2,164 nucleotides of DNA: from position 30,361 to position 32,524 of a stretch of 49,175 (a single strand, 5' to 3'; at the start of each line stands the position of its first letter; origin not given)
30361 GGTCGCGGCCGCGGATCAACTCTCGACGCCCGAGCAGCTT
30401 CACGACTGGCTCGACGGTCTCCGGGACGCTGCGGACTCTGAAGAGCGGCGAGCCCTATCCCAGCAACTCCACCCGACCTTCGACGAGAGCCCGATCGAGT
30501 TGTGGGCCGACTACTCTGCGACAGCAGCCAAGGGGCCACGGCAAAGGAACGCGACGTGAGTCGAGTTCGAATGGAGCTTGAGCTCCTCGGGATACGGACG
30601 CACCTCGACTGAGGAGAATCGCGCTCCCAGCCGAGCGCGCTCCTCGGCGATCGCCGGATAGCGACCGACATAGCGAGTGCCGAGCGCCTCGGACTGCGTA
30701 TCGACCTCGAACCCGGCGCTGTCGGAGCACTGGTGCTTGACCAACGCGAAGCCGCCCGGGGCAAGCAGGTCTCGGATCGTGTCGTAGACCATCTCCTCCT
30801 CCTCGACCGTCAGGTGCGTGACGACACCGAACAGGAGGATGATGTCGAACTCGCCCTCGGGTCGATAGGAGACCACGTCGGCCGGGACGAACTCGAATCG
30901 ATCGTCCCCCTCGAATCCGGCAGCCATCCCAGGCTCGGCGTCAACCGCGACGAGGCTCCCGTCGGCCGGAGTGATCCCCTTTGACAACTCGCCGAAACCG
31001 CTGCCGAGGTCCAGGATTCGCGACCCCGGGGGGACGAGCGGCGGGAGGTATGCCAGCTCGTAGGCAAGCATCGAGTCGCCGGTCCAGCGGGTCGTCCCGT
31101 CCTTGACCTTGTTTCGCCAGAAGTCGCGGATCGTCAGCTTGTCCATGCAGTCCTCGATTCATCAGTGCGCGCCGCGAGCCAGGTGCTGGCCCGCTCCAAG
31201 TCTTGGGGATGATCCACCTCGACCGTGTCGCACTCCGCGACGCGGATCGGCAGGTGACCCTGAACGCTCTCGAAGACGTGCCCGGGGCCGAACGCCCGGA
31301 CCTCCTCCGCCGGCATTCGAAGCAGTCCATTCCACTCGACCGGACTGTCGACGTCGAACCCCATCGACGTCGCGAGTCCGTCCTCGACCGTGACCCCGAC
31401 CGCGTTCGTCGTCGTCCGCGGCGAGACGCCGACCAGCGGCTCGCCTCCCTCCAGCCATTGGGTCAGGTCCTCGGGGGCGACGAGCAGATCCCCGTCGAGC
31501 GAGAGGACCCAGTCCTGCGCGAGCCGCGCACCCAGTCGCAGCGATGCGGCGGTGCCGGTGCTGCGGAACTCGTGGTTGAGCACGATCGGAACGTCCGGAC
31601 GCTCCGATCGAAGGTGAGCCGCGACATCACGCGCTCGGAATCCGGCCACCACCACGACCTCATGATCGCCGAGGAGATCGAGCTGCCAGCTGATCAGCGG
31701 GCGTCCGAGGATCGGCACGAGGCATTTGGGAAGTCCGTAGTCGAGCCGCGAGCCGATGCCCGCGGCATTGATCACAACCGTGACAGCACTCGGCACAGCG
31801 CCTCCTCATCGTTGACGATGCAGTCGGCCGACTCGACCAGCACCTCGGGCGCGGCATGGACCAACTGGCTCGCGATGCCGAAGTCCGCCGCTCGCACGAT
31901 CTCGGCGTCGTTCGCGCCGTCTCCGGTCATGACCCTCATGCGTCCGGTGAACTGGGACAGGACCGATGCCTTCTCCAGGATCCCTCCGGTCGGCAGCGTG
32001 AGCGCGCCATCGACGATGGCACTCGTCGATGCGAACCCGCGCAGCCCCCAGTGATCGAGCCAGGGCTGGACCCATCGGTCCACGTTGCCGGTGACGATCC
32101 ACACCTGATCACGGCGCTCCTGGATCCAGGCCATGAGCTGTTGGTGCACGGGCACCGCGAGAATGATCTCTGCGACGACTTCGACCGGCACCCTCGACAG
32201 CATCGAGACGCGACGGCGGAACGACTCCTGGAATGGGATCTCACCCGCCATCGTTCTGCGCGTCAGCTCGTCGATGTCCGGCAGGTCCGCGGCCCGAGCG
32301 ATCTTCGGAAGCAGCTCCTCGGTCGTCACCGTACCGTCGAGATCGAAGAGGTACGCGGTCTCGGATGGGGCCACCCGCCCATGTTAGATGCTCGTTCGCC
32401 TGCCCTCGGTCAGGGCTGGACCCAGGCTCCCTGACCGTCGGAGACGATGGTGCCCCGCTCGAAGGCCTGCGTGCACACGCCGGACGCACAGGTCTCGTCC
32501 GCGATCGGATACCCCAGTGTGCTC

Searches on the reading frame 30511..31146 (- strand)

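Call 38: search_protein_families(library=pfam, proteins=[window:30511-31146:-], max_evalue=0.0001)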
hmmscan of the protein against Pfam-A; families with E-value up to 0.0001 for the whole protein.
window:30511-31146:- (211 aa): 4 families
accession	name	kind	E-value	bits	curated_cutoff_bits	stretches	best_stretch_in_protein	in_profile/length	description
PF13649.12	Methyltransf_25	-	5.9e-10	40.1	27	1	44-132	1-97/97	Methyltransferase domain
PF08242.18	Methyltransf_12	-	4.7e-09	37.3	30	1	45-133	1-97/98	Methyltransferase domain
PF08241.18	Methyltransf_11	-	3e-08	34.6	21.2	1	45-135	1-94/95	Methyltransferase domain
PF13489.12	Methyltransf_23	-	4.1e-08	33.6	27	1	30-151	12-124/164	Methyltransferase domain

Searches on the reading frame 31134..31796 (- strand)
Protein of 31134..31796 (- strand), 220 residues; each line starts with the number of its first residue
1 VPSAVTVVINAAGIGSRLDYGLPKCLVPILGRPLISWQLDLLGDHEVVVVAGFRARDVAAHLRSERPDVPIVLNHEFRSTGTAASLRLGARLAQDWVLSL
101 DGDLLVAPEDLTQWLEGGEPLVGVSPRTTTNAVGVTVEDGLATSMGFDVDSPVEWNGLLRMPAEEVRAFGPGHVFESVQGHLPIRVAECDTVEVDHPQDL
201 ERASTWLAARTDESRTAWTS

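Call 38: search_protein_families(library=pfam, proteins=[window:31134-31796:-], max_evalue=0.0001)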
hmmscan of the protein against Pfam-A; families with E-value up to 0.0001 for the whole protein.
window:31134-31796:- (220 aa): 2 families
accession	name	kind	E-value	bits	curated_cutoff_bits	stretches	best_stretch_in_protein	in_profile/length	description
PF12804.13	NTP_transf_3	-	1.1e-13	52.1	27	1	8-115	2-108/160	MobA-like NTP transferase domain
PF01128.25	IspD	-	1.9e-08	34.8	27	1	5-116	1-115/221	2-C-methyl-D-erythritol 4-phosphate cytidylyltransferase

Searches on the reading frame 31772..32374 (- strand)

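Call 38: search_protein_families(library=pfam, proteins=[window:31772-32374:-], max_evalue=0.0001)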
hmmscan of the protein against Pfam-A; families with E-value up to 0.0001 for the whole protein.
window:31772-32374:- (200 aa): 2 families
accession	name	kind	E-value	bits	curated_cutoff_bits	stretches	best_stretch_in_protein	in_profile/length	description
PF12710.13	HAD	-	1.7e-09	38.8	27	1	9-156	2-184/189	haloacid dehalogenase-like hydrolase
PF00702.32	Hydrolase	-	5.6e-09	37.1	26.4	1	7-164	3-191/191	haloacid dehalogenase-like hydrolase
